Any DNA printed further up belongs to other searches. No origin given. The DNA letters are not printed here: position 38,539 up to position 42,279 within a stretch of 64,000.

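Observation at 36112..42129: Two-gene McrBC-like module (giant AAA+ NTPase plus PD-(D/E)xK nuclease): candidate uncharacterised defence system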

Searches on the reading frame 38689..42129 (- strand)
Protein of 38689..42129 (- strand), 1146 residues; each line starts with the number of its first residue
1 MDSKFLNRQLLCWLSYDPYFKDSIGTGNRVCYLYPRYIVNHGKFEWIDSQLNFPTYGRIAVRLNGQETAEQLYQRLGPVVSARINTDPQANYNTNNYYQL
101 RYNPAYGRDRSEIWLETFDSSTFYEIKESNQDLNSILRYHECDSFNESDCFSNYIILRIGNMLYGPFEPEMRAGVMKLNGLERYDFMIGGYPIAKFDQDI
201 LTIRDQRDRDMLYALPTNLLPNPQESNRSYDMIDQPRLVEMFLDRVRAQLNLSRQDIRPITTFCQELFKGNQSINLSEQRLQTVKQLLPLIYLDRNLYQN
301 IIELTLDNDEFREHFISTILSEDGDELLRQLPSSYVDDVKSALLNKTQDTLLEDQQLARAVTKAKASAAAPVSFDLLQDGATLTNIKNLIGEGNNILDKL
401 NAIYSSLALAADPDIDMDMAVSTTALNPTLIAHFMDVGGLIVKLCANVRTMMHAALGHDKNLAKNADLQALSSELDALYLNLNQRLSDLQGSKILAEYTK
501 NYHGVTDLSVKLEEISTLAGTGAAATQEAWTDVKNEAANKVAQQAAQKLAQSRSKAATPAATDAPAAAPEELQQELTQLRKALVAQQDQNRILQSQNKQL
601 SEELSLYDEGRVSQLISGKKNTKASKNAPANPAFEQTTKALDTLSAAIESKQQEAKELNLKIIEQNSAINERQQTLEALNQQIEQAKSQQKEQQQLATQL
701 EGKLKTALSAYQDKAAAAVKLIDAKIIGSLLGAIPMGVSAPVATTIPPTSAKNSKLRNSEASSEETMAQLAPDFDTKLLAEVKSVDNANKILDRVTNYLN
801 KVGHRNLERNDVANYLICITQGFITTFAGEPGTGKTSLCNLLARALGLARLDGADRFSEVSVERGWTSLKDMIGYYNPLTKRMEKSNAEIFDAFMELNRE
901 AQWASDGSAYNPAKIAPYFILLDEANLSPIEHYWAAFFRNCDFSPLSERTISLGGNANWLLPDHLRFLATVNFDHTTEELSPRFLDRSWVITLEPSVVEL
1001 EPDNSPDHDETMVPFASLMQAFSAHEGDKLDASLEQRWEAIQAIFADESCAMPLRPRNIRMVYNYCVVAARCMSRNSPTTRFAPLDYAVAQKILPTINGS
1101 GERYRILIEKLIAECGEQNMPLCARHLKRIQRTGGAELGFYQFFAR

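Call 5: search_protein_families(library=pfam, proteins=[window:38689-42129:-], max_evalue=1)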
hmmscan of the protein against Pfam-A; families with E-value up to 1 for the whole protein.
window:38689-42129:- (1146 aa): 13 families
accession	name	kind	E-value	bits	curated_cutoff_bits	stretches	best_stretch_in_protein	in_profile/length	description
PF13238.12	AAA_18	-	0.00019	22.4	29.4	1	828-899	4-68/128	AAA domain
PF00004.35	AAA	-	0.00086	20.2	21.2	1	827-854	3-32/131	ATPase family associated with various cellular activities (AAA)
PF13401.12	AAA_22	-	0.0064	17.2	27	1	824-849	7-32/130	AAA domain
PF07728.20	AAA_5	-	0.0093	16.4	22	1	828-987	5-138/139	AAA domain (dynein-related subfamily)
PF13175.12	AAA_15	-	0.018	15.1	32.1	1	571-720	110-266/374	AAA ATPase domain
PF13207.12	AAA_17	-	0.019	15.7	27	1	829-877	2-50/136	AAA domain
PF01970.21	TctA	-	0.054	12.6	28.9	1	681-760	199-275/423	Tripartite tricarboxylate transporter TctA family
PF03567.20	Sulfotransfer_2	-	0.07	13.7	22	1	222-337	121-236/252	Sulfotransferase family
PF13870.11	CCDC113_CCDC96_CC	-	0.11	12.7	31.6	1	634-706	44-116/177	CCDC113/CCDC96, coiled-coil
PF00005.33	ABC_tran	-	0.14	13.2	25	1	818-846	7-35/137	ABC transporter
PF03193.22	RsgA_GTPase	-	0.23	11.7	30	1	788-845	72-129/174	RsgA GTPase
PF12564.13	TypeIII_RM_meth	-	0.25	12.1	25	0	299-319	2-22/56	Type III restriction/modification enzyme methylation subunit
PF13191.12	AAA_16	-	0.94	10.4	32.6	1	828-848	30-50/167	AAA ATPase domain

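Call 6: search_protein_families(library=padloc, proteins=[window:38689-42129:-], max_evalue=1)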
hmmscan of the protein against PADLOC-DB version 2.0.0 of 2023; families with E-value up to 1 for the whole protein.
window:38689-42129:- (1146 aa): 9 families
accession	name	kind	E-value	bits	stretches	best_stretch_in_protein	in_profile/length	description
PDLC04547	PDC-M26A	-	6.6e-20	69.2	2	790-938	301-426/724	-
PDLC00553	JetC2|JetC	-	6.7e-05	18.9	1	523-803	800-1056/1361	DUF3584 domain; MukB-like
PDLC04140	mad8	-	0.0046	14.5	1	818-864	23-67/314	mads_8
PDLC04856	PDC-S05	-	0.0047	14.7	1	614-714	67-164/177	-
PDLC00519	JetC1|JetC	-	0.06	9.5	1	534-717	295-477/1097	DUF3584 domain; MukB-like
PDLC04849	PDC-S05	-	0.069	10.9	1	612-712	63-159/183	-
PDLC03868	LmuB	-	0.077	9.2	1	446-692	232-477/1035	-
PDLC00550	JetC2|JetC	-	0.19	7.4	1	467-697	750-980/1355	DUF3584 domain; MukB-like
PDLC00581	JetC3|JetC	-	0.45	6.2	1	466-714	358-591/1473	DUF3584 domain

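Call 7: search_protein_families(library=ncbifam, proteins=[window:38689-42129:-], max_evalue=1)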
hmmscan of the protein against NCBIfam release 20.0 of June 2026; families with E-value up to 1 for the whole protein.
window:38689-42129:- (1146 aa): 6 families
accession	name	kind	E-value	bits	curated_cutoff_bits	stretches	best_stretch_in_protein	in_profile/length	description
TIGR02168.1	SMC_prok_B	equivalog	0.0031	15.3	567.35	1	525-712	323-507/1181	chromosome segregation protein SMC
TIGR00763.1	lon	equivalog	0.0055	15.2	608.05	1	634-847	161-378/795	endopeptidase La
NF047565.1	PSM_export_PmtA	equivalog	0.025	13.8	350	1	812-875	17-78/282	phenol-soluble modulin export ABC transporter ATP-binding protein PmtA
NF009097.0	PRK12438.1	subfamily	0.045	11.6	1254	1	519-585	897-966/991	hypothetical protein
TIGR03881.1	KaiC_arch_4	hypoth_equivalog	0.1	12.3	247.8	1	819-848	18-46/231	KaiC domain-containing protein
TIGR02169.1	SMC_prok_A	equivalog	0.1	10.3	729.4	1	473-715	682-917/1165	chromosome segregation protein SMC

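Call 12: find_homologous_proteins(query=window:38689-42129:-)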
Query window:38689-42129:- (1146 aa): 7 proteins with E <= 0.001 among 8000 candidates.
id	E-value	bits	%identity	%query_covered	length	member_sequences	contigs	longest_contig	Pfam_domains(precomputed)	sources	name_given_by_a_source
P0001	0.0e+0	2565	99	100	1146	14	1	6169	-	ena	-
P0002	0.0e+0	1823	69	100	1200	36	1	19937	-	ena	-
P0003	0.0e+0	1800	68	100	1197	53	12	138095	-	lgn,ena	-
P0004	0.0e+0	1768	67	100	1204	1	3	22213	-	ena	-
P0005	0.0e+0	1657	63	100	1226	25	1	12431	-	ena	-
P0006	0.0e+0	1523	60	100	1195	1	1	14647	-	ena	-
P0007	0.0e+0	1516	60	100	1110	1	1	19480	-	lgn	-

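Call 14: search_solved_structures(query=window:38689-42129:-, max_evalue=1, show_alignments=2)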
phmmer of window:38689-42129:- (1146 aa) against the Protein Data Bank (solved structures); distinct sequences matched with E-value up to 1: 10.
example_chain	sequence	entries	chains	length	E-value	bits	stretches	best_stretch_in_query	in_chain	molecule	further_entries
3m6a_A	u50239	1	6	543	0.042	15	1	785-848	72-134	ATP-dependent protease La 1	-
7p0b_A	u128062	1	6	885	0.36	11.9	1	814-883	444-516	Lon protease homolog, mitochondrial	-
7l9p_A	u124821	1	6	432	0.46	11.6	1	819-859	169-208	Pachytene checkpoint protein 2 homolog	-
5vq9_D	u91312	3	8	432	0.46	11.6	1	819-859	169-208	Pachytene checkpoint protein 2 homolog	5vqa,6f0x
5wc2_A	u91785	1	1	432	0.46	11.6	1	819-859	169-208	Pachytene checkpoint protein 2 homolog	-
6lk0_A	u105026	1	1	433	0.46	11.6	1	819-859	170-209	Pachytene checkpoint protein 2 homolog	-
7ksl_C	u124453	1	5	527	0.71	11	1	814-847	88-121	Lon protease homolog, mitochondrial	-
7ksm_A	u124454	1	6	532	0.72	10.9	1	814-847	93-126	Lon protease homolog, mitochondrial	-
7krz_A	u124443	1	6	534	0.72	10.9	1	814-847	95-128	Lon protease homolog, mitochondrial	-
22ib_A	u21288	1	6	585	0.76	10.9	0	814-847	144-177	Lon protease homolog, mitochondrial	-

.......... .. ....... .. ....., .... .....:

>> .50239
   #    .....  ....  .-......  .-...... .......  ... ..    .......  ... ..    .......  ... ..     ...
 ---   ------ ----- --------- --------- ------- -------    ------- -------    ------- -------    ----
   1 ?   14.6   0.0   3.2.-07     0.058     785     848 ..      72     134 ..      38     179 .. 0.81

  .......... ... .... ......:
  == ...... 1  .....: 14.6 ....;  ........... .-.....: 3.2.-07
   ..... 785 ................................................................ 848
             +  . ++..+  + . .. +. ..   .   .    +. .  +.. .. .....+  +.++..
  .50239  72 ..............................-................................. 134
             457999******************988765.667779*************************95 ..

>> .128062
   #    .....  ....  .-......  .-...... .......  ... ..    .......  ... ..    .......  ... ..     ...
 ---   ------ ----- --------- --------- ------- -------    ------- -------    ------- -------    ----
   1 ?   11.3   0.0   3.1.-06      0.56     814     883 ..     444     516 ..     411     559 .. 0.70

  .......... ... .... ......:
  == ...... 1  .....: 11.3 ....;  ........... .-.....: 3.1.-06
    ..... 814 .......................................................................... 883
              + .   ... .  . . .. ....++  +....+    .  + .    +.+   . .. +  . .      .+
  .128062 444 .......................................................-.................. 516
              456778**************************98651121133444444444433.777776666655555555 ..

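Call 16: find_encoding_contigs(protein=P0003, flank=10000, max_places=4)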
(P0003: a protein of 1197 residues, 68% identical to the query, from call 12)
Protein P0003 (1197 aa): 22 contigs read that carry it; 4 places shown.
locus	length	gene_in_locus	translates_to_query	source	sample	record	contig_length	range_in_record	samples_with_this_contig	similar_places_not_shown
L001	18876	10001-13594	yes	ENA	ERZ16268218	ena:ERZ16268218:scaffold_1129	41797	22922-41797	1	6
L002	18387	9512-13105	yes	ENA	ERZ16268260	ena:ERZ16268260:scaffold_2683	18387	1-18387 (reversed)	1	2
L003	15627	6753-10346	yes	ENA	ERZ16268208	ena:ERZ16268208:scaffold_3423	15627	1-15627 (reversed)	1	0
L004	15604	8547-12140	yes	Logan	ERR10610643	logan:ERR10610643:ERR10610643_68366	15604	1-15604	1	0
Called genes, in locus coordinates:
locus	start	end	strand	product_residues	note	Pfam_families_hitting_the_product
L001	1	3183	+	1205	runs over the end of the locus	-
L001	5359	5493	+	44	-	PF00468:Ribosomal_L34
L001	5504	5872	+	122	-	PF00825:Ribonuclease_P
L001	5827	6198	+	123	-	PF01809:YidD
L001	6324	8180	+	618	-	PF14849:YidC_periplas, PF02096:60KD_IMP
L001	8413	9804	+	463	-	PF10396:TrmE_N, PF12631:MnmE_helical, PF03193:RsgA_GTPase (faint), PF00350:Dynamin_N (faint), PF01926:MMR_HSR1, PF02421:FeoB_N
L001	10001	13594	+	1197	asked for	-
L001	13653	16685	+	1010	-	-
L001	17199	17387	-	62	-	-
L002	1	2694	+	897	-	?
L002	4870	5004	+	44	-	PF00468:Ribosomal_L34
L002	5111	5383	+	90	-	PF00825:Ribonuclease_P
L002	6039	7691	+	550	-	PF14849:YidC_periplas, PF02096:60KD_IMP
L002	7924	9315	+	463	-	PF10396:TrmE_N, PF12631:MnmE_helical, PF03193:RsgA_GTPase (faint), PF00350:Dynamin_N (faint), PF01926:MMR_HSR1, PF02421:FeoB_N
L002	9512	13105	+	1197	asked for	-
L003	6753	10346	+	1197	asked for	-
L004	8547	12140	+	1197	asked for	-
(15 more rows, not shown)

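Call 103: list_cluster_members(proteins=[L019:4730-7435:+, L019:7638-10208:+, window:38692-42129:-, window:36115-38622:-])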
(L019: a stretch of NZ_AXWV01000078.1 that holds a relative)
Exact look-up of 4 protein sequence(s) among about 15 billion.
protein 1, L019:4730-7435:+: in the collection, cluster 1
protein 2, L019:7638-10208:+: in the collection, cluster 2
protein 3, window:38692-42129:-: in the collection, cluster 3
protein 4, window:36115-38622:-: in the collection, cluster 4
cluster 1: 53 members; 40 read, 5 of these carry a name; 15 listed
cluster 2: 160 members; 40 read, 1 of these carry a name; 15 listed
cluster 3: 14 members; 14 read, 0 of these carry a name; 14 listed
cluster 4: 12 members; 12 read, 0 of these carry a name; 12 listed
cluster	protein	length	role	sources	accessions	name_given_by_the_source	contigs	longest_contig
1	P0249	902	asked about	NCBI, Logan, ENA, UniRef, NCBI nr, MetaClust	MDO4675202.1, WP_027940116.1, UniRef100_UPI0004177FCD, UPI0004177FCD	AAA family ATPase [Anaerobiospirillum succiniciproducens] | AAA family ATPase n=1 Tax=Anaerobiospirillum succiniciproducens TaxID=13335 ... | status=active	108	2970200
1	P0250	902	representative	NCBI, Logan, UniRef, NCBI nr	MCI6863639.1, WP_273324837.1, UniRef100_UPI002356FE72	AAA family ATPase [Anaerobiospirillum succiniciproducens] | AAA family ATPase n=1 Tax=Anaerobiospirillum succiniciproducens TaxID=13335 ...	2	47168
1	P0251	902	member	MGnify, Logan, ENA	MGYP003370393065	FL=1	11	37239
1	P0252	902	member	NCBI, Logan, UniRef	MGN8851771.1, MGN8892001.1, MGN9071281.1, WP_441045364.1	AAA family ATPase [Anaerobiospirillum succiniciproducens] | AAA family ATPase n=1 Tax=Anaerobiospirillum succiniciproducens TaxID=13335 ...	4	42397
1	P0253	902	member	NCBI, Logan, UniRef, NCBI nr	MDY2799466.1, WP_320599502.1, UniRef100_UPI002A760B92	MAG: AAA family ATPase [Anaerobiospirillum succiniciproducens] | AAA family ATPase n=1 Tax=Anaerobiospirillum succiniciproducens TaxID=13335 ... | AAA family ATPase [Anaerobiospirillum succiniciproducens]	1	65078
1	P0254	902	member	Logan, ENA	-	-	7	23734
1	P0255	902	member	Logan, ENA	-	-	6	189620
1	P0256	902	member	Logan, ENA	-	-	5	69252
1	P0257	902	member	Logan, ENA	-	-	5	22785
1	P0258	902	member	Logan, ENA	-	-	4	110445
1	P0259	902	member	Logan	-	-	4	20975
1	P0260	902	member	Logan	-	-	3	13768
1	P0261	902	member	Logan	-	-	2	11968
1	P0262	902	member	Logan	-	-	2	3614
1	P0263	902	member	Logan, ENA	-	-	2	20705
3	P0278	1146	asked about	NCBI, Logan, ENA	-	-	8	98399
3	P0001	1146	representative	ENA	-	-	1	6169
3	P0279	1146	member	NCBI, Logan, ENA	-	-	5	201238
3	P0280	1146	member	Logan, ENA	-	-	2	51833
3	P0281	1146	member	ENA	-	-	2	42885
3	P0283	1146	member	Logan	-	-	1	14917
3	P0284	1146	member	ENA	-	-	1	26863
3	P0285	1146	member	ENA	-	-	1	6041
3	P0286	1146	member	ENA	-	-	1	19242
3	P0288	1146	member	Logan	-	-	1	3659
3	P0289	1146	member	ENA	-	-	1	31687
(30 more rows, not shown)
